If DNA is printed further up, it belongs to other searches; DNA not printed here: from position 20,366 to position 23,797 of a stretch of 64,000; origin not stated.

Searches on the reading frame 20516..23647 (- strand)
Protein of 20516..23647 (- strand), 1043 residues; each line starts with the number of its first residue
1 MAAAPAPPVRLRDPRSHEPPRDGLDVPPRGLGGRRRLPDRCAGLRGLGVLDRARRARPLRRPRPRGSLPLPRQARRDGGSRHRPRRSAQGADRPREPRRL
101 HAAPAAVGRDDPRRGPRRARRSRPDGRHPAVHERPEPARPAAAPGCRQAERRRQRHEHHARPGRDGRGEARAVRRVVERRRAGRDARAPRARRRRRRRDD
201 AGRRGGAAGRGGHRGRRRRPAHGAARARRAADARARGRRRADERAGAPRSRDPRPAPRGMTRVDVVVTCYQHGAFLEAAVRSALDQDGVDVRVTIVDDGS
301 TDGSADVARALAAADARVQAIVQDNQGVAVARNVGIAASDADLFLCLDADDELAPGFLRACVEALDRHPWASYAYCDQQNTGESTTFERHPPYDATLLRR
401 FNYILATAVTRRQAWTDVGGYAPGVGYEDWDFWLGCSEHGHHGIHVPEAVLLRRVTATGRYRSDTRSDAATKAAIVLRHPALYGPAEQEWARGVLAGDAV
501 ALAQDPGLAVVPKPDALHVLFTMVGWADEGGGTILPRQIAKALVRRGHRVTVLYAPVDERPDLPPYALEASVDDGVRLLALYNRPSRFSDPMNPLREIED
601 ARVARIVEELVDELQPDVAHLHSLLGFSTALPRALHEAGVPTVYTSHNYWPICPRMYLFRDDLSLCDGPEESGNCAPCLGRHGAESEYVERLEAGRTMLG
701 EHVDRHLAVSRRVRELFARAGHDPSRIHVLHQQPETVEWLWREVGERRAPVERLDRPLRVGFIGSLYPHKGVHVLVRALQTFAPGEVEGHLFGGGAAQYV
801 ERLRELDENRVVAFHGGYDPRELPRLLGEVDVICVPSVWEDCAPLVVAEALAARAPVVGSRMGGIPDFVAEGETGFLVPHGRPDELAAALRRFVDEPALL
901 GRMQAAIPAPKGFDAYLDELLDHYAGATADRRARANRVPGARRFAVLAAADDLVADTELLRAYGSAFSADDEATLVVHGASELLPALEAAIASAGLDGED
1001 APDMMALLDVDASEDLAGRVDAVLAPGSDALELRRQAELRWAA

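Call 71: search_protein_families(library=pfam, proteins=[window:20516-23647:-], max_evalue=0.0001)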
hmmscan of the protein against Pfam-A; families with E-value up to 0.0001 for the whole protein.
window:20516-23647:- (1043 aa): 8 families
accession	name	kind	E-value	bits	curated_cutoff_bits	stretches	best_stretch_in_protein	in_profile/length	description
PF00535.33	Glycos_transf_2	-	2.1e-26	93.3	23.3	1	265-403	2-138/168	Glycosyl transferase family 2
PF13692.12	Glyco_trans_1_4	-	4.7e-26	92.2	27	1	759-894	3-140/142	Glycosyl transferases group 1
PF00534.26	Glycos_transf_1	-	2.6e-23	82.9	26.4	1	755-903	13-165/172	Glycosyl transferases group 1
PF13439.12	Glyco_transf_4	-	1.2e-18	68.2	28.5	1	530-731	2-163/170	Glycosyltransferase Family 4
PF13579.12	Glyco_trans_4_4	-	1.5e-15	58.3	29.7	1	534-731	5-156/158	Glycosyl transferase 4-like domain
PF13641.12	Glyco_tranf_2_3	-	2e-13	51.3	27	1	263-453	3-210/230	Glycosyltransferase like family 2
PF10111.15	Glyco_tranf_2_2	-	1.7e-06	28.2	27.3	1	275-434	14-197/276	Glycosyltransferase like family 2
PF13632.12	Glyco_trans_2_3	-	3.9e-05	24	27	0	344-451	2-120/198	Glycosyl transferase family group 2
